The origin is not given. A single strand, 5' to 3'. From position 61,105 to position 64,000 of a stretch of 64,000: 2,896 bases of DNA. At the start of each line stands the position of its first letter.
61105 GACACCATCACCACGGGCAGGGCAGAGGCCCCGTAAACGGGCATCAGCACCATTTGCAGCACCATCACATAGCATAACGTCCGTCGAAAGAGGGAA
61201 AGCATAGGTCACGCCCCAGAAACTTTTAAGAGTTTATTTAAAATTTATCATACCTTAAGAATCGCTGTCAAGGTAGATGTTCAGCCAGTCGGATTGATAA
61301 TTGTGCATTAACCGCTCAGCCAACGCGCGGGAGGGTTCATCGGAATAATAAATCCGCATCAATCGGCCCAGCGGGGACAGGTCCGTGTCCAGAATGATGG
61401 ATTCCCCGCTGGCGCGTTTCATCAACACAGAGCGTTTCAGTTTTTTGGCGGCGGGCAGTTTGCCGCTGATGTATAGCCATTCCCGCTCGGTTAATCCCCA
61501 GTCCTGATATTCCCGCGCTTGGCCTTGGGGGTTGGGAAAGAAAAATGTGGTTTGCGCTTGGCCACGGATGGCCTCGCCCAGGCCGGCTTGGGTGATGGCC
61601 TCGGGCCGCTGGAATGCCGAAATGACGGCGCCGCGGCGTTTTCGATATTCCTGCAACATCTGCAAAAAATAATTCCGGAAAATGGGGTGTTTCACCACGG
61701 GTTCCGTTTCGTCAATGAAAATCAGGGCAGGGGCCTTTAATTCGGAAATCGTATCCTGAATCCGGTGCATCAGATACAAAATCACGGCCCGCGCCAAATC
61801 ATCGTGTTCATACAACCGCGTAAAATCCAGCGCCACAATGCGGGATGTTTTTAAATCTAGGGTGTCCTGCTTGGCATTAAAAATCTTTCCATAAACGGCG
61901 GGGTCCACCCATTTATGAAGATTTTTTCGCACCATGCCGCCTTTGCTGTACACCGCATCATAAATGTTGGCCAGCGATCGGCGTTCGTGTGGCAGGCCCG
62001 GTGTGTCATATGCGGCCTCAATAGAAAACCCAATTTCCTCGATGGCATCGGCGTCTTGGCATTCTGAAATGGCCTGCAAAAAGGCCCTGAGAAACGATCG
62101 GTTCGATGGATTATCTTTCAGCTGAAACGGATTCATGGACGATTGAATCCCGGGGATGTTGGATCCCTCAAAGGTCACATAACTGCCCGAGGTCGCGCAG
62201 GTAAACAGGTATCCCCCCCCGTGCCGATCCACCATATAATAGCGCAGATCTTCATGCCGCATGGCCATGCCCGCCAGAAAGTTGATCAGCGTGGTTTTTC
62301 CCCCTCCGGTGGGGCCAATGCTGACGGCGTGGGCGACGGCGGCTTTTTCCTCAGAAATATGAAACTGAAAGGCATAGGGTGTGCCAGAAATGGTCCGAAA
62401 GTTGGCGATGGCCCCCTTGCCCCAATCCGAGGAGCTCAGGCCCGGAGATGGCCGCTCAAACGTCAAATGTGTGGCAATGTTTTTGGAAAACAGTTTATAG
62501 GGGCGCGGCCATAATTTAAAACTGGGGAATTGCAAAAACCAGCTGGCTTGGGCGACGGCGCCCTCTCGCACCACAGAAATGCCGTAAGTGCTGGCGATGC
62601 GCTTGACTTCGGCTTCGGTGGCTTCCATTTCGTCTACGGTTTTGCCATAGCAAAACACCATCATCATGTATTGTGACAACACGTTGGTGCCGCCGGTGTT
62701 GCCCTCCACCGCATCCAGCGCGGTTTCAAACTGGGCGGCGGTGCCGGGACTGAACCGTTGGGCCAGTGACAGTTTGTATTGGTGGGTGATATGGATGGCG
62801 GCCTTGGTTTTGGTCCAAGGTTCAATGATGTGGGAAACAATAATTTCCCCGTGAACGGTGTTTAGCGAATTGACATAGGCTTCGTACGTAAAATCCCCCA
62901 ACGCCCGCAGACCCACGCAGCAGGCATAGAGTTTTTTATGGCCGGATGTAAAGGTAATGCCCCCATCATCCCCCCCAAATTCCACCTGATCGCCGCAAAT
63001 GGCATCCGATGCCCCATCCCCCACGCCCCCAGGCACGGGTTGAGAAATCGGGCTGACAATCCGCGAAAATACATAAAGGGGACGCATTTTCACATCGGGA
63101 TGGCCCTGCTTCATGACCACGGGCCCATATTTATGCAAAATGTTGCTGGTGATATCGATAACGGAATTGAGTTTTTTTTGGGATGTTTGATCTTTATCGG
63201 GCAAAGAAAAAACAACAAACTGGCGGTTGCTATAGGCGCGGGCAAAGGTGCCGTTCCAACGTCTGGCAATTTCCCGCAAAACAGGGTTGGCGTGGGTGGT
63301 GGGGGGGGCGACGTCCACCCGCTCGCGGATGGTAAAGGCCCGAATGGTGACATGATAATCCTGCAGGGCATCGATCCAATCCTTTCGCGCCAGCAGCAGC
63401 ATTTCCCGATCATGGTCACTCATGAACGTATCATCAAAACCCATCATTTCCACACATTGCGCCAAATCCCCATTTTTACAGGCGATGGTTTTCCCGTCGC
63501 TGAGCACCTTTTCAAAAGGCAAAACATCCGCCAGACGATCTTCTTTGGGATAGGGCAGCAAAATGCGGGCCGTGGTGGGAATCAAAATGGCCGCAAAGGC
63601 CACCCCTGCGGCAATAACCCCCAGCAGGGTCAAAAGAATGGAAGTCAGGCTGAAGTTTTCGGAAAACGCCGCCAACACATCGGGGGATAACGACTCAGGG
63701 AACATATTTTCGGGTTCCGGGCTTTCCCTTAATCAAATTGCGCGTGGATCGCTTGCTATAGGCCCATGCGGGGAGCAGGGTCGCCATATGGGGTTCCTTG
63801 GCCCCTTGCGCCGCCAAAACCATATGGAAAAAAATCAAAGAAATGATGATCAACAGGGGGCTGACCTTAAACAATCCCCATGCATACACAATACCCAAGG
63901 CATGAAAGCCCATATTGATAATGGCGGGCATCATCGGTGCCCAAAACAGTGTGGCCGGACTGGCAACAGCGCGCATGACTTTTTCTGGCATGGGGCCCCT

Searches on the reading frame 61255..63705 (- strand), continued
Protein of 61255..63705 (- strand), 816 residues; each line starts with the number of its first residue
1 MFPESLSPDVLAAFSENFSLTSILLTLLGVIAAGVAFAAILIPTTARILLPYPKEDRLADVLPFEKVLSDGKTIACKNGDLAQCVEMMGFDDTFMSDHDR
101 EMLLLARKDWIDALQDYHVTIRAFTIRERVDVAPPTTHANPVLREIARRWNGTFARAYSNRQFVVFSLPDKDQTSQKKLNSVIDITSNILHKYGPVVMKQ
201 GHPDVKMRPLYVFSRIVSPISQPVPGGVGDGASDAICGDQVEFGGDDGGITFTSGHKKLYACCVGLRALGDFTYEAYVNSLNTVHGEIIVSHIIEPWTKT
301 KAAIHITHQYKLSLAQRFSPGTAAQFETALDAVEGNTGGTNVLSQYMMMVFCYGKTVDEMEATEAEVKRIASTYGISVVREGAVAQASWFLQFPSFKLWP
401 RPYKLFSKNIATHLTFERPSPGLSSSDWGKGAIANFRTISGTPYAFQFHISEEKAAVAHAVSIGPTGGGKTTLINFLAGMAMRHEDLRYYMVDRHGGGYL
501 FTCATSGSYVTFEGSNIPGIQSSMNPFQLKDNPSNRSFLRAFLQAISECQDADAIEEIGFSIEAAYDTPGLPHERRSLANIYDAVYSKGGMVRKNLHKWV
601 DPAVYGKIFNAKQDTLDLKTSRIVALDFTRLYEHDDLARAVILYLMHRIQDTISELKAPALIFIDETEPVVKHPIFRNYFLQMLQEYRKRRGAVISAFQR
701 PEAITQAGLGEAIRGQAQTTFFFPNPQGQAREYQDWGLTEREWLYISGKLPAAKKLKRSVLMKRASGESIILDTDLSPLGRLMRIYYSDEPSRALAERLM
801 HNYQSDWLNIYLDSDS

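Call 76: find_encoding_contigs(protein=P0068, flank=7000, max_places=1)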
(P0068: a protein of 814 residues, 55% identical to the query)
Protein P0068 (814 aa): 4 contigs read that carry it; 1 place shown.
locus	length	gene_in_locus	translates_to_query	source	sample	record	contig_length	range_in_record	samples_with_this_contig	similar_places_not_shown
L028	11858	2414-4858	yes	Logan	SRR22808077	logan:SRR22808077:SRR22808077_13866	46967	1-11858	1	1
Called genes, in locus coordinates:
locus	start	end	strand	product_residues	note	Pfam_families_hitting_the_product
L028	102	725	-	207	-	PF01381:HTH_3, PF12844:HTH_19, PF13443:HTH_26, PF13560:HTH_31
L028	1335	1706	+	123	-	PF04956:TrbC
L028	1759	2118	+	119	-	PF04956:TrbC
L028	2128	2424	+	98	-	-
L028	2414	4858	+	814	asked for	PF03135:CagE_TrbE_VirB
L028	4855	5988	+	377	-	-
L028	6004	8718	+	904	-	-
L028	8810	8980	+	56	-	-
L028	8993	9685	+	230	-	PF04335:VirB8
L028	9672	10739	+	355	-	PF03524:CagX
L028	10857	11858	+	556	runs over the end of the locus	PF00263:Secretin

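Call 79: get_annotated_region(hit=H10, flank=2500)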
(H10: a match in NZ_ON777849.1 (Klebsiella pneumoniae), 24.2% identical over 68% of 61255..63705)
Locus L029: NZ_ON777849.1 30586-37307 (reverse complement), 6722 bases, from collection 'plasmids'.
description: Klebsiella pneumoniae subsp. pneumoniae strain 15WZ-61 plasmid p15WZ61-IncN, complete sequence
organism: Klebsiella pneumoniae (NCBI taxid 72407)
taxonomy: Bacteria; Pseudomonadota; Gammaproteobacteria; Enterobacterales; Enterobacteriaceae; Klebsiella; Klebsiella pneumoniae
host: -; source: -; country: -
typing (MOB-suite, as given by PLSDB): conjugative; relaxase MOBF; mating-pair formation MPF_T
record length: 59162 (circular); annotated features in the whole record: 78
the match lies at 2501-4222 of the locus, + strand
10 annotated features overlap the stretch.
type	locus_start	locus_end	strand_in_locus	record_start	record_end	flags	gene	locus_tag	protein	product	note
CDS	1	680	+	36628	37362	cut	-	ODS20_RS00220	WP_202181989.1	lytic transglycosylase domain-containing protein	-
CDS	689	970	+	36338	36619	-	korA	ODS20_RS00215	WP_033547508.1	transcriptional repressor KorA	-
CDS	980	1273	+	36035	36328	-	-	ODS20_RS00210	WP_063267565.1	TrbC/VirB2 family protein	-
CDS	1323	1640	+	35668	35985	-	-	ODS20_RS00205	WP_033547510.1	VirB3 family type IV secretion system protein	-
CDS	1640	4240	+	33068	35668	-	-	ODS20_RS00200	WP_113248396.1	VirB4 family type IV secretion/conjugal transfer ATPase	-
CDS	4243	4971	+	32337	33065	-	-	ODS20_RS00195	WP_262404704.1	type IV secretion system protein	-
CDS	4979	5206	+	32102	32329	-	eexN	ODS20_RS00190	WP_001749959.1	IncN-type entry exclusion lipoprotein EexN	-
CDS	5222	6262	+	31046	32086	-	-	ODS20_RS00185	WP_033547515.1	type IV secretion system protein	-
CDS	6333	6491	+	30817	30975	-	-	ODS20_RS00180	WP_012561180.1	hypothetical protein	-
CDS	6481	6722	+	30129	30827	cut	-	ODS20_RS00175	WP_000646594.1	type IV secretion system protein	-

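Call 80: get_annotated_region(hit=H26, flank=3500)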
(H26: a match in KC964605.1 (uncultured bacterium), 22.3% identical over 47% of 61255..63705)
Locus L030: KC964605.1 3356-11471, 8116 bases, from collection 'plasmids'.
description: Uncultured bacterium plasmid pMLUA1, complete sequence
organism: uncultured bacterium (NCBI taxid 77133)
taxonomy: Bacteria; ; ; ; ; ; uncultured bacterium
host: -; source: -; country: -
typing (MOB-suite, as given by PLSDB): conjugative; replicon IncP; relaxase MOBP; mating-pair formation MPF_T
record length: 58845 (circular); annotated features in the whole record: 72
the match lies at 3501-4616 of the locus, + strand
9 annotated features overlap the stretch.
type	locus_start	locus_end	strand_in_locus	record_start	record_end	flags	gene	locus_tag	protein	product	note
CDS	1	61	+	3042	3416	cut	trbA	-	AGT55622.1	Conjugal transfer protein TrbA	-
CDS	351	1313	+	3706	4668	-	trbB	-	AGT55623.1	Conjugal transfer ATPase TrbB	-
CDS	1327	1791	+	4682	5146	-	trbC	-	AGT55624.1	conjugal transfer protein TrbC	-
CDS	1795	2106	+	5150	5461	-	trbD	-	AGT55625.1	Conjugal transfer protein TrbD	-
CDS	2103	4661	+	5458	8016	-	trbE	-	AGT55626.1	Conjugal transfer protein TrbE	-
CDS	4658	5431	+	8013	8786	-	trbF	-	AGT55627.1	Conjugal transfer protein TrbF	-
CDS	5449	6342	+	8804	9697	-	trbG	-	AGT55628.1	Conjugal transfer protein TrbG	-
CDS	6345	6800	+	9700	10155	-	trbH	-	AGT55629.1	Conjugal transfer protein TrbH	-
CDS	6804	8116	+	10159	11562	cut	trbI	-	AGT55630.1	Conjugal transfer protein TrbI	-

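Call 81: get_annotated_region(hit=H6, flank=2500)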
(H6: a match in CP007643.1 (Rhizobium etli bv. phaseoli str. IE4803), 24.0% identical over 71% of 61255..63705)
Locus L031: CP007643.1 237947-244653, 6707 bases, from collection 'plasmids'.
description: Rhizobium etli bv. phaseoli str. IE4803 plasmid pRetIE4803b, complete sequence
organism: Rhizobium etli bv. phaseoli str. IE4803 (NCBI taxid 1432049)
taxonomy: Bacteria; Pseudomonadota; Alphaproteobacteria; Hyphomicrobiales; Rhizobiaceae; Rhizobium; Rhizobium etli; Rhizobium etli bv. phaseoli str. IE4803
host: -; source: Phaseolus vulgaris,whole organism,nodule; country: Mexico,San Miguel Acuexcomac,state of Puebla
typing (MOB-suite, as given by PLSDB): conjugative; replicon rep_cluster_287; relaxase MOBP,MOBQ; mating-pair formation MPF_T
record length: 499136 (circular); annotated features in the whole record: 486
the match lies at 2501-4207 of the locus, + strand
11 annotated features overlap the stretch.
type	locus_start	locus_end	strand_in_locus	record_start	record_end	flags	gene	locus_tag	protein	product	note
CDS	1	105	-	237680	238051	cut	-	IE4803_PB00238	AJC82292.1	hypothetical protein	-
CDS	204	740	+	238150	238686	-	-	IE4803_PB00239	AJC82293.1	hypothetical protein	-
CDS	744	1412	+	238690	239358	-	virB1-1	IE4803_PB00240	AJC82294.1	type IV secretion system protein VirB1 1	-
CDS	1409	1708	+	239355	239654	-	virB2-1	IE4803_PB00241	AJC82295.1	type IV secretion system protein VirB2 1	-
CDS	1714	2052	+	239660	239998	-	virB3-1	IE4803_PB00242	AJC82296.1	type IV secretion system protein VirB3 1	-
CDS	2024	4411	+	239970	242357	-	virB4-1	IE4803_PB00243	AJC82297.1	type IV secretion system protein VirB4 1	-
CDS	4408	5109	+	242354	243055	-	virB5-1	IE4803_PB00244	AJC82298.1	type IV secretion system protein VirB5 1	-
CDS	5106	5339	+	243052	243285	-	-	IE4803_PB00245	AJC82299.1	hypothetical protein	-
CDS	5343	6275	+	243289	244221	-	virB6-1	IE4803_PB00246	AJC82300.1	type IV secretion system protein VirB6 1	-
CDS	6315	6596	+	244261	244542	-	virB7-1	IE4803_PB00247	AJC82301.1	type IV secretion system lipoprotein VirB7 1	-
CDS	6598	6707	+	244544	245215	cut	virB8-1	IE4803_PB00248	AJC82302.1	type IV secretion system protein VirB8 1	-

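Call 82: get_annotated_region(hit=H19, flank=3000)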
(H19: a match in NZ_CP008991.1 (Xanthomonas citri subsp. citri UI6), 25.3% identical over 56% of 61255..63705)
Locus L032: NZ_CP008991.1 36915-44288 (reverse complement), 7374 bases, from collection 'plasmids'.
description: Xanthomonas citri subsp. citri UI6 plasmid pXAC64, complete sequence
organism: Xanthomonas citri subsp. citri UI6 (NCBI taxid 1308548)
taxonomy: Bacteria; Pseudomonadota; Gammaproteobacteria; Lysobacterales; Lysobacteraceae; Xanthomonas; Xanthomonas citri; Xanthomonas citri subsp. citri UI6
host: -; source: citrus spp.; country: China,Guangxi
typing (MOB-suite, as given by PLSDB): conjugative; replicon rep_cluster_429,rep_cluster_461; relaxase MOBF,MOBP; mating-pair formation MPF_T
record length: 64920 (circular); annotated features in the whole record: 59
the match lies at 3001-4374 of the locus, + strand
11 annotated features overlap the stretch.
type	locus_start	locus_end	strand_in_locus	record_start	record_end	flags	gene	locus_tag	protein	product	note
CDS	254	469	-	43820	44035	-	-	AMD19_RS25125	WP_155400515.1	hypothetical protein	-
CDS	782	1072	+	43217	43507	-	-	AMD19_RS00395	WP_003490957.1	hypothetical protein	-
CDS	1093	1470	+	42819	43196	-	-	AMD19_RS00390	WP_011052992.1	TrbC/VirB2 family protein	-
CDS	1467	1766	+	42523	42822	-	-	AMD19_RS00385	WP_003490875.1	VirB3 family type IV secretion system protein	-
CDS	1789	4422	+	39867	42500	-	-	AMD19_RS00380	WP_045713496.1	type VI secretion protein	-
CDS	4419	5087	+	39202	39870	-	-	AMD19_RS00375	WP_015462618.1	type IV secretion system protein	-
CDS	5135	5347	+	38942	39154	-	-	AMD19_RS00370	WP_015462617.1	hypothetical protein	-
CDS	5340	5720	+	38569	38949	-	-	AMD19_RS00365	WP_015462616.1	hypothetical protein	-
CDS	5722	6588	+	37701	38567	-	-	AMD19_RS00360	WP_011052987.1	type IV secretion system protein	-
CDS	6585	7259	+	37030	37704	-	-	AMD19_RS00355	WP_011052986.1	type IV secretion system protein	-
CDS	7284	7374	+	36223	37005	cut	virB9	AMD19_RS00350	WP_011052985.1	P-type conjugative transfer protein VirB9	-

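Call 84: get_annotated_region(hit=H5, flank=2500)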
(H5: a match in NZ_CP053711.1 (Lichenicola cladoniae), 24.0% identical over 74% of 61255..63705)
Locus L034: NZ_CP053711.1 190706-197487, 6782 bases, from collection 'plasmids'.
description: Lichenicola cladoniae strain PAMC 26569 plasmid unnamed4, complete sequence
organism: Lichenicola cladoniae (NCBI taxid 1484109)
taxonomy: Bacteria; Pseudomonadota; Alphaproteobacteria; Rhodospirillales; Acetobacteraceae; Lichenicola; Lichenicola cladoniae
host: -; source: Cladonia borealis,cell culture,lichen; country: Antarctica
typing (MOB-suite, as given by PLSDB): non-mobilizable
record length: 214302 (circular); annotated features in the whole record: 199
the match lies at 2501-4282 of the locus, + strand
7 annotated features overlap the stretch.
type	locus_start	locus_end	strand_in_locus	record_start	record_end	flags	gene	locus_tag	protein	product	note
CDS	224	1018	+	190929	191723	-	-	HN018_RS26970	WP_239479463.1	lytic transglycosylase domain-containing protein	-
CDS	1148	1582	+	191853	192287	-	-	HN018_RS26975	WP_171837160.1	TrbC/VirB2 family protein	-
CDS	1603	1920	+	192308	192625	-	-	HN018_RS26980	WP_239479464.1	type IV secretion system protein VirB3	-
CDS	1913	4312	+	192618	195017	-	-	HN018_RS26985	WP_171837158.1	VirB4 family type IV secretion/conjugal transfer ATPase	-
CDS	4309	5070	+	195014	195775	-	-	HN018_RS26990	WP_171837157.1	type IV secretion system protein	-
CDS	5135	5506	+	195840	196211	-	-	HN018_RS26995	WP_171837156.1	EexN family lipoprotein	-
CDS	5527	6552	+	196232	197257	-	-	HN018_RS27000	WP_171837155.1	type IV secretion system protein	-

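Call 85: get_annotated_region(hit=H7, flank=2500)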
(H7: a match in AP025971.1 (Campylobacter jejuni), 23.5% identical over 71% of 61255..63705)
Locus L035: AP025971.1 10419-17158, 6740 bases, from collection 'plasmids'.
description: Campylobacter jejuni THJ028 plasmid pTHJ028_1 DNA, complete sequence
organism: Campylobacter jejuni (NCBI taxid 197)
taxonomy: Bacteria; Campylobacterota; Epsilonproteobacteria; Campylobacterales; Campylobacteraceae; Campylobacter; Campylobacter jejuni
host: -; source: Homo sapiens,feces; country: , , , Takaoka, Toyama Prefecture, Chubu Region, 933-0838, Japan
typing (MOB-suite, as given by PLSDB): conjugative; relaxase MOBP; mating-pair formation MPF_T
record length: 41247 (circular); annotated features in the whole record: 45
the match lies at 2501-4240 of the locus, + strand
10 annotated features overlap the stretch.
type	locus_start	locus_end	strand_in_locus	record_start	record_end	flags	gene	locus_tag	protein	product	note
CDS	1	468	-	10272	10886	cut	-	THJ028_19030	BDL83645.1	resolvase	-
CDS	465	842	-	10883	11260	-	-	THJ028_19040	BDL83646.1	hypothetical protein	-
CDS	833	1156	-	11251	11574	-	-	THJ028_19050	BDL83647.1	hypothetical protein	-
CDS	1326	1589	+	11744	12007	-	-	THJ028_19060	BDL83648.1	hypothetical protein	-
CDS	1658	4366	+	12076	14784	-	-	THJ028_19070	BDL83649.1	ATPase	-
CDS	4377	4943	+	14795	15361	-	-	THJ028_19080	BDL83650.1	hypothetical protein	-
CDS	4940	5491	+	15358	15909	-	-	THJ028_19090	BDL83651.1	hypothetical protein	-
CDS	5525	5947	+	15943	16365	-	ssb_2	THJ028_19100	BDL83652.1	single-stranded DNA-binding protein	-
CDS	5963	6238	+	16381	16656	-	-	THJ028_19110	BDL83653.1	hypothetical protein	-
CDS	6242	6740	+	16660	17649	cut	-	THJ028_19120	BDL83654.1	hypothetical protein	-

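Call 86: get_annotated_region(hit=H2, flank=4000)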
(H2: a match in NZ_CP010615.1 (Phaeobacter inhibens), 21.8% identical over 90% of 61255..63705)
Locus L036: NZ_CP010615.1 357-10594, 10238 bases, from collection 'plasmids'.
description: Phaeobacter inhibens strain P92 plasmid pP92_e, complete sequence
organism: Phaeobacter inhibens (NCBI taxid 221822)
taxonomy: Bacteria; Pseudomonadota; Alphaproteobacteria; Rhodobacterales; Roseobacteraceae; Phaeobacter; Phaeobacter inhibens
host: -; source: cell culture,clam larvae aquaculture; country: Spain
typing (MOB-suite, as given by PLSDB): non-mobilizable
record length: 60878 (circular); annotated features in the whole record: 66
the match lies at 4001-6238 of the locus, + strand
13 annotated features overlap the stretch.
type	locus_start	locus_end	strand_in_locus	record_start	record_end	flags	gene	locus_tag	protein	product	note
CDS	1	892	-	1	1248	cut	repC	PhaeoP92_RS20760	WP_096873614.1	replication initiation protein RepC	-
CDS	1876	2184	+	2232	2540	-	-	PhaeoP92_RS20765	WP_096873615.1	hypothetical protein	-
CDS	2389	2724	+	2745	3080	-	-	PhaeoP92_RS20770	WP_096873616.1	hypothetical protein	-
CDS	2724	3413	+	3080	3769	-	-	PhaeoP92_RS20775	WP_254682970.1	lytic transglycosylase domain-containing protein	-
CDS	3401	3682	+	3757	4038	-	-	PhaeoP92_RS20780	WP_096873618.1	TrbC/VirB2 family protein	-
CDS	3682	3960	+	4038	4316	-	-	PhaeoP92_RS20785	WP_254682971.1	VirB3 family type IV secretion system protein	-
CDS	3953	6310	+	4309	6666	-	-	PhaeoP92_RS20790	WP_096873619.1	hypothetical protein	-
CDS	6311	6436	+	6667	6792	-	-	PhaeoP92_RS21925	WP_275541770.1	hypothetical protein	-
CDS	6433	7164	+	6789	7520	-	-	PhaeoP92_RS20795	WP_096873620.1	type IV secretion system protein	-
CDS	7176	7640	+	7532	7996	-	-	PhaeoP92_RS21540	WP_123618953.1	hypothetical protein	-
CDS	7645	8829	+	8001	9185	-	-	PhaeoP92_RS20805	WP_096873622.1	type IV secretion system protein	-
CDS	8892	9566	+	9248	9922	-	-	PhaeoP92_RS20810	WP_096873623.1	type IV secretion system protein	-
CDS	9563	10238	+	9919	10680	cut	-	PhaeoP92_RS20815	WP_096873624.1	TrbG/VirB9 family P-type conjugative transfer protein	-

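Call 108: find_encoding_contigs(protein=P0055, flank=6000, max_places=2)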
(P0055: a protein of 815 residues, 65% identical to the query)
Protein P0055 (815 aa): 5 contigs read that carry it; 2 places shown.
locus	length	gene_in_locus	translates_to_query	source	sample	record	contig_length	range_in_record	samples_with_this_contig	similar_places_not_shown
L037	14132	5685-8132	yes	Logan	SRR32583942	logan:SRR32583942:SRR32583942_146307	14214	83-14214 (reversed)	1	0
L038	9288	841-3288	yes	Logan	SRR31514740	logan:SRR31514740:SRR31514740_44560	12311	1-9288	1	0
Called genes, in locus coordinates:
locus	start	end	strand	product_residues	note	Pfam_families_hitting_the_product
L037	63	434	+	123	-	-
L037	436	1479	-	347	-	PF01757:Acyl_transf_3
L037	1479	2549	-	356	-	PF01757:Acyl_transf_3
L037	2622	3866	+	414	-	-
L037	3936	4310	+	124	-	-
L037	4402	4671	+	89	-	-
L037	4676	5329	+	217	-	PF04956:TrbC (weak)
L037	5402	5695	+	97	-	-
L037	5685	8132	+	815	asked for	PF03135:CagE_TrbE_VirB, PF19044:P-loop_TraG (faint)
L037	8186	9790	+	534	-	-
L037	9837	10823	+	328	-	-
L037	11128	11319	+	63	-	-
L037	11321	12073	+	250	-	PF04335:VirB8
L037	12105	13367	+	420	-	PF03524:CagX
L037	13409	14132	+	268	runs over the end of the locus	?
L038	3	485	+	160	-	?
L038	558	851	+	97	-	-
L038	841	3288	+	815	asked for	PF03135:CagE_TrbE_VirB, PF19044:P-loop_TraG (faint)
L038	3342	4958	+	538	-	-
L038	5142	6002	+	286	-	-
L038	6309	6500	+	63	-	-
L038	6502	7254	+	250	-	PF04335:VirB8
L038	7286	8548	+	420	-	PF03524:CagX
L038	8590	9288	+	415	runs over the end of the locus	-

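Call 109: find_encoding_contigs(protein=P0057, flank=6000, max_places=2)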
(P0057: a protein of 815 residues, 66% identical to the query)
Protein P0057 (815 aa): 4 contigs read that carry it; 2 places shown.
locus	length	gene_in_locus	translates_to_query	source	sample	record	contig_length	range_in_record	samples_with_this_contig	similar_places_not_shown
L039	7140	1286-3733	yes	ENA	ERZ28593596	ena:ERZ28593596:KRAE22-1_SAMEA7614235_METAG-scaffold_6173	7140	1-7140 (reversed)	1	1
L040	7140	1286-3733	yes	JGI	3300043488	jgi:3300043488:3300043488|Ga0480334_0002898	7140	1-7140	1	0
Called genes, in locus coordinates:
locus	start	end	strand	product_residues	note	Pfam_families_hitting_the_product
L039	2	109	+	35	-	?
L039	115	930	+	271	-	PF04956:TrbC (weak)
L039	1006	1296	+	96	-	-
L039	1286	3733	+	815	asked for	PF27097:VirB4_TrbE_N (weak), PF03135:CagE_TrbE_VirB, PF19044:P-loop_TraG (faint)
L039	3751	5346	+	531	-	-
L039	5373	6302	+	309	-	-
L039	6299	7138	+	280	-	?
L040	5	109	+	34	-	-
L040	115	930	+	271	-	PF04956:TrbC (weak)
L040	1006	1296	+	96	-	-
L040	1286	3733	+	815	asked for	PF27097:VirB4_TrbE_N (weak), PF03135:CagE_TrbE_VirB, PF19044:P-loop_TraG (faint)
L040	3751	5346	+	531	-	-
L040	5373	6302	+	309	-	-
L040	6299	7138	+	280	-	?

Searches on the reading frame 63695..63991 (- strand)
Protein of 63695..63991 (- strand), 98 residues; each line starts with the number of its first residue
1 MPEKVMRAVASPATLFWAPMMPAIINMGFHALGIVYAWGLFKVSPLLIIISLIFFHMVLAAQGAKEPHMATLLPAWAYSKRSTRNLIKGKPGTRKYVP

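Call 3: search_protein_families(library=pfam, proteins=[window:63695-63991:-], max_evalue=1)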
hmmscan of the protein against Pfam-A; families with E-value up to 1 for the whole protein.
window:63695-63991:- (98 aa): 1 family
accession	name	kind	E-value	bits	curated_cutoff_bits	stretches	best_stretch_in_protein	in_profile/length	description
PF05101.18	VirB3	-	0.0003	21.5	23.9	1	4-85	4-79/84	Type IV secretory pathway, VirB3-like protein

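Call 4: search_protein_families(library=ncbifam, proteins=[window:63695-63991:-], max_evalue=1)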
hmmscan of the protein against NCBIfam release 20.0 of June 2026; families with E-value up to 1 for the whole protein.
window:63695-63991:- (98 aa): 0 families
